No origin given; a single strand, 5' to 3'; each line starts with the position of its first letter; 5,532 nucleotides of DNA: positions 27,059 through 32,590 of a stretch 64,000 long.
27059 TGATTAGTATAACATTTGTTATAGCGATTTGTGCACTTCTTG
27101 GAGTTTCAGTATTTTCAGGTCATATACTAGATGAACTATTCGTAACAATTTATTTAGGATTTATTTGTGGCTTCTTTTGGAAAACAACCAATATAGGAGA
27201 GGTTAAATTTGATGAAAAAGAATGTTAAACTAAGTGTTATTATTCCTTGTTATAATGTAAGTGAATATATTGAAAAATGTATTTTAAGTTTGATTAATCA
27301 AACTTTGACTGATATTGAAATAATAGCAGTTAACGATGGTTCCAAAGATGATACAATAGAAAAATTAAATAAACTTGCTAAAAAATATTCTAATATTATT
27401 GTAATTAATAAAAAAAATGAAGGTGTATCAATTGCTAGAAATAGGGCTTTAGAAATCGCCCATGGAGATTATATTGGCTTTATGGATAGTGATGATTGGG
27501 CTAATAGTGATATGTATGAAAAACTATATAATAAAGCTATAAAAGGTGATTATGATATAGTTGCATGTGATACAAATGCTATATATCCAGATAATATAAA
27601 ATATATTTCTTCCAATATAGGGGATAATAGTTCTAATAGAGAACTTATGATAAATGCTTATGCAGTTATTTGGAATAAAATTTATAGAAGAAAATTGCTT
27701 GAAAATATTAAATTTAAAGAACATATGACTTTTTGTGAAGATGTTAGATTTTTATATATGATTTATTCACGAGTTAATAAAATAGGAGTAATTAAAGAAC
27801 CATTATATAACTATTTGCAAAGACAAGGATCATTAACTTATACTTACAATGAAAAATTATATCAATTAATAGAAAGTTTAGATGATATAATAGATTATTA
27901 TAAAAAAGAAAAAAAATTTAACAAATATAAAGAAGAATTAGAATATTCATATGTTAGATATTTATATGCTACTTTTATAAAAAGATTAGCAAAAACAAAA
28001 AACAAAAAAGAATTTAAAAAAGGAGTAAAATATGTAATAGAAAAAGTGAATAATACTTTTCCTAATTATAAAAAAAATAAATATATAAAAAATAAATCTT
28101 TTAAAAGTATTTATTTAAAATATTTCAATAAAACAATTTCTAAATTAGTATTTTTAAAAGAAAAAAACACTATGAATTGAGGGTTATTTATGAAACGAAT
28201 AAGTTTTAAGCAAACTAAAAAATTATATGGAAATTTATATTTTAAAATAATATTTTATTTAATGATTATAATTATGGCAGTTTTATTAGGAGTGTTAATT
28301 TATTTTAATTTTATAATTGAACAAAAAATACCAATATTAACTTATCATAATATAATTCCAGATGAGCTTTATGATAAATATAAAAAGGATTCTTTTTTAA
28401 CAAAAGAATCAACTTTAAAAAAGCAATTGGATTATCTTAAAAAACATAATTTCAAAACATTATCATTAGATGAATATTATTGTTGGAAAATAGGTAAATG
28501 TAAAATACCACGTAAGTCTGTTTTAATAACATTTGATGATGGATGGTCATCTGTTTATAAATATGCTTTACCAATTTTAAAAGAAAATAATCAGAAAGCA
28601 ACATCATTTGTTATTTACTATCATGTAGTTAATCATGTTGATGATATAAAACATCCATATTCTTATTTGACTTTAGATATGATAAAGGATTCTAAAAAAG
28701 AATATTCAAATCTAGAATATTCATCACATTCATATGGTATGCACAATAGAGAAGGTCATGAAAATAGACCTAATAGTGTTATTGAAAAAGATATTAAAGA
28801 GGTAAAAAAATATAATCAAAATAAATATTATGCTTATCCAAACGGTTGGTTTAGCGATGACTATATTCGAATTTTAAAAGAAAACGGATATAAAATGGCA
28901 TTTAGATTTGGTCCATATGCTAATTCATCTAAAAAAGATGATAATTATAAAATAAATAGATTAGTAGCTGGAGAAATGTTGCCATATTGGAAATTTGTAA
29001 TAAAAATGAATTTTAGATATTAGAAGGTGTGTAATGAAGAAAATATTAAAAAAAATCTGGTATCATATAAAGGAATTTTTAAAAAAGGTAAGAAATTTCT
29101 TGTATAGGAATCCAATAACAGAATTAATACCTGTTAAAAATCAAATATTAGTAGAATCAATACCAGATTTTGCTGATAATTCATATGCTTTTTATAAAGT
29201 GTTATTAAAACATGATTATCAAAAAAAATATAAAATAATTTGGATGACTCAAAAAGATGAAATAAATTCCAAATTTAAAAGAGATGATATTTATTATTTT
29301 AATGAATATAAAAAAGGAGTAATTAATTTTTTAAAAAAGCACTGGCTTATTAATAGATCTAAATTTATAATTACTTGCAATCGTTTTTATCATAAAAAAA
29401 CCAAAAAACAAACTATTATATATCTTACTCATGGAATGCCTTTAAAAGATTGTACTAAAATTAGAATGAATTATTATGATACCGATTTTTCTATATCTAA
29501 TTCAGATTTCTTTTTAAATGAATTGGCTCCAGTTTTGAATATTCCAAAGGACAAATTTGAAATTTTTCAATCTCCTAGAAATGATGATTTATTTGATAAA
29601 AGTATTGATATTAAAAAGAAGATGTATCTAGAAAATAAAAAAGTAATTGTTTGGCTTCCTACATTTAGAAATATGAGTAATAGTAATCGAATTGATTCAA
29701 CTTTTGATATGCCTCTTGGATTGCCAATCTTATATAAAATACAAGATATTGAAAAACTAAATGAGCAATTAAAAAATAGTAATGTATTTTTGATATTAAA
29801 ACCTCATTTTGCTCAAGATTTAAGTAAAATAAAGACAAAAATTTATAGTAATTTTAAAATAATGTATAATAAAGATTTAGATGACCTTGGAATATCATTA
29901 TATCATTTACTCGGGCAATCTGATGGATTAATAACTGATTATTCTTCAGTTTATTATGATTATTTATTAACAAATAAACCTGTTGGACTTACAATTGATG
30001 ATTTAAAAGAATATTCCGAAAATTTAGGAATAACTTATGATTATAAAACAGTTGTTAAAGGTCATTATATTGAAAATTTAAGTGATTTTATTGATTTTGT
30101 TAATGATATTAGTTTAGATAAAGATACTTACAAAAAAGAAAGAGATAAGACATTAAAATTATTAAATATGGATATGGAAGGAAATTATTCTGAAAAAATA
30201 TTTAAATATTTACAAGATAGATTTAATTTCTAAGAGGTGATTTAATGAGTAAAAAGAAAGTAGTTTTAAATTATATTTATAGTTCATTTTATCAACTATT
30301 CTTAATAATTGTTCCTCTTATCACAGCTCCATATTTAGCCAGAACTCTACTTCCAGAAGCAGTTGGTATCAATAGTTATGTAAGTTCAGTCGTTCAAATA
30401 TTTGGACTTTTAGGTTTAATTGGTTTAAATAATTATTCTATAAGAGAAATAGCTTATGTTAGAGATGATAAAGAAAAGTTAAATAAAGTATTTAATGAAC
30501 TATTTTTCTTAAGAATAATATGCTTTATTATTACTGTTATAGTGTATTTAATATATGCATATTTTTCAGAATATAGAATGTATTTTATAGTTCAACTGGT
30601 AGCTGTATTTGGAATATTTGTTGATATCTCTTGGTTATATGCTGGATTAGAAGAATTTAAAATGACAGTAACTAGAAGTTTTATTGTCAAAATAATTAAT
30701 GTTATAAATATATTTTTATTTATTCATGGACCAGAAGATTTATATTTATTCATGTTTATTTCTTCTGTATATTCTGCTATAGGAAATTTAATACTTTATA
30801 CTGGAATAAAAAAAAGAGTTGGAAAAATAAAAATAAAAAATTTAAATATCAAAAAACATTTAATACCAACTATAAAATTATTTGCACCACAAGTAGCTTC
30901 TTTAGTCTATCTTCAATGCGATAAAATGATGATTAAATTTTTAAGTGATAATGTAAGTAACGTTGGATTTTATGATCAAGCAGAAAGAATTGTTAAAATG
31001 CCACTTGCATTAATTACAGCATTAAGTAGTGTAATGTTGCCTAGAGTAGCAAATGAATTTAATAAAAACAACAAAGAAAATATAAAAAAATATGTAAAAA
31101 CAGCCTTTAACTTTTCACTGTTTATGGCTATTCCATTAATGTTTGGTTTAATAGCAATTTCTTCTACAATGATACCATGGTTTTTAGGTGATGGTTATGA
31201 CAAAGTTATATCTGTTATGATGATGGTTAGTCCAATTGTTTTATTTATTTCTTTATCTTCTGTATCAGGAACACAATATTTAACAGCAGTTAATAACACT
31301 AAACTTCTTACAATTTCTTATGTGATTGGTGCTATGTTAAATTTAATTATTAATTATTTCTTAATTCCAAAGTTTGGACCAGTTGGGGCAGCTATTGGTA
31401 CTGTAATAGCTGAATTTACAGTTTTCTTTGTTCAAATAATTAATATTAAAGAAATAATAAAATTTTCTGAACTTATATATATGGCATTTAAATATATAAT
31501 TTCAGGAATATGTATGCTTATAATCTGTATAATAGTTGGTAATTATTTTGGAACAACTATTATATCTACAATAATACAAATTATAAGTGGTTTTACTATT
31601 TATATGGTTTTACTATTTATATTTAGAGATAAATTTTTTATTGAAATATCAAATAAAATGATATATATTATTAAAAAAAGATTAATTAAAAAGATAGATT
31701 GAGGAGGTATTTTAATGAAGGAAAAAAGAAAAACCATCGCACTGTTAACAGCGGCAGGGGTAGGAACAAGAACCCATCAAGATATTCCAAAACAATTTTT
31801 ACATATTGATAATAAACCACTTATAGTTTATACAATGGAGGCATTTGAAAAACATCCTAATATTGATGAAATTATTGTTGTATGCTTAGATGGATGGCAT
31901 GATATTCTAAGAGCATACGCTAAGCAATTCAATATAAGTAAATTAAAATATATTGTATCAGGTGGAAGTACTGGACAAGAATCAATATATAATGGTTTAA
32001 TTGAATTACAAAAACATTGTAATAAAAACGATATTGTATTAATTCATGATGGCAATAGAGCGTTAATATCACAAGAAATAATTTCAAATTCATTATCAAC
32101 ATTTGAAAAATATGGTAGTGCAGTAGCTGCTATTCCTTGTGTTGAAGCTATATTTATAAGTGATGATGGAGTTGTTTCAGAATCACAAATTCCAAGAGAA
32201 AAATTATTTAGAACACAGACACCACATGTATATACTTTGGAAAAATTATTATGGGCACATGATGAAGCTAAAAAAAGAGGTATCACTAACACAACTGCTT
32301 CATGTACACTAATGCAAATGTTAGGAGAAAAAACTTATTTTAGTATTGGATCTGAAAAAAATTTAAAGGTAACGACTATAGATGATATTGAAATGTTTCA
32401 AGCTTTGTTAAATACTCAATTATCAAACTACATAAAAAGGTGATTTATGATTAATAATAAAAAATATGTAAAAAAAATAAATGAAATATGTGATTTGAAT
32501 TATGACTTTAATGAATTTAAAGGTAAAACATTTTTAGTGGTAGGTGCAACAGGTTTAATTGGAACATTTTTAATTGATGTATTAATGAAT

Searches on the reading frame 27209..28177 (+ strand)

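Call 66: search_protein_families(library=pfam, proteins=[window:27209-28177:+], max_evalue=0.0001)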
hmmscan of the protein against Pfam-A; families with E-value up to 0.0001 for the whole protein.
window:27209-28177:+ (323 aa): 3 families
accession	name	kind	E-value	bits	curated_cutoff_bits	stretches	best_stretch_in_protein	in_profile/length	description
PF00535.33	Glycos_transf_2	-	3.1e-38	131.8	23.3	1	9-164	1-164/168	Glycosyl transferase family 2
PF10111.15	Glyco_tranf_2_2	-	2e-13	50.9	27.3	1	9-108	1-104/276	Glycosyltransferase like family 2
PF13641.12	Glyco_tranf_2_3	-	3.3e-11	44.1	27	1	8-128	3-129/230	Glycosyltransferase like family 2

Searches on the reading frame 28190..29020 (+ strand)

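Call 66: search_protein_families(library=pfam, proteins=[window:28190-29020:+], max_evalue=0.0001)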
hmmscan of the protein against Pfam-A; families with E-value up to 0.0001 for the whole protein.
window:28190-29020:+ (277 aa): 1 family
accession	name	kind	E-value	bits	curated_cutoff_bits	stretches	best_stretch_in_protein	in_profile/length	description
PF01522.26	Polysacc_deac_1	-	1.4e-16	61.1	23.1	1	107-236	5-123/124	Polysaccharide deacetylase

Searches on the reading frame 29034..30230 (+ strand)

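Call 66: search_protein_families(library=pfam, proteins=[window:29034-30230:+], max_evalue=0.0001)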
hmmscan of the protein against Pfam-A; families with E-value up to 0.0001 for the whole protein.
window:29034-30230:+ (399 aa): 1 family
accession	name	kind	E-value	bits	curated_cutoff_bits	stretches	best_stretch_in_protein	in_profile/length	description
PF04464.20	Glyphos_transf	-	1.5e-40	139.8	22.1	1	35-393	13-365/367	CDP-Glycerol:Poly(glycerophosphate) glycerophosphotransferase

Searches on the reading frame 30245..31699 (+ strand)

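Call 66: search_protein_families(library=pfam, proteins=[window:30245-31699:+], max_evalue=0.0001)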
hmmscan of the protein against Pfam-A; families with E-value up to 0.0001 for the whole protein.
window:30245-31699:+ (485 aa): 4 families
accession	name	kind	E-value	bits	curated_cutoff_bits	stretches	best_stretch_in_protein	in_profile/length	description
PF01943.22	Polysacc_synt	-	8.9e-29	101.2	28.2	1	9-269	4-271/274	Polysaccharide biosynthesis protein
PF13440.11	Polysacc_synt_3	-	6e-17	62.3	23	1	31-322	2-292/293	Polysaccharide biosynthesis protein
PF03023.19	MurJ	-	1.4e-11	44.1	27.4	1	187-431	177-430/451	Lipid II flippase MurJ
PF01554.23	MatE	-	2.7e-07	30.8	24.9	1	246-372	34-161/161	MatE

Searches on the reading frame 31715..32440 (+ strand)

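Call 66: search_protein_families(library=pfam, proteins=[window:31715-32440:+], max_evalue=0.0001)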
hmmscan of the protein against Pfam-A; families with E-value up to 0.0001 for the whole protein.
window:31715-32440:+ (242 aa): 2 families
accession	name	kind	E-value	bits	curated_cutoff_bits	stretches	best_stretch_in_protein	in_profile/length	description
PF01128.25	IspD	-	3.1e-43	148.5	27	1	8-233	2-220/221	2-C-methyl-D-erythritol 4-phosphate cytidylyltransferase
PF12804.13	NTP_transf_3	-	1.1e-07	32.7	27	1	9-140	1-121/160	MobA-like NTP transferase domain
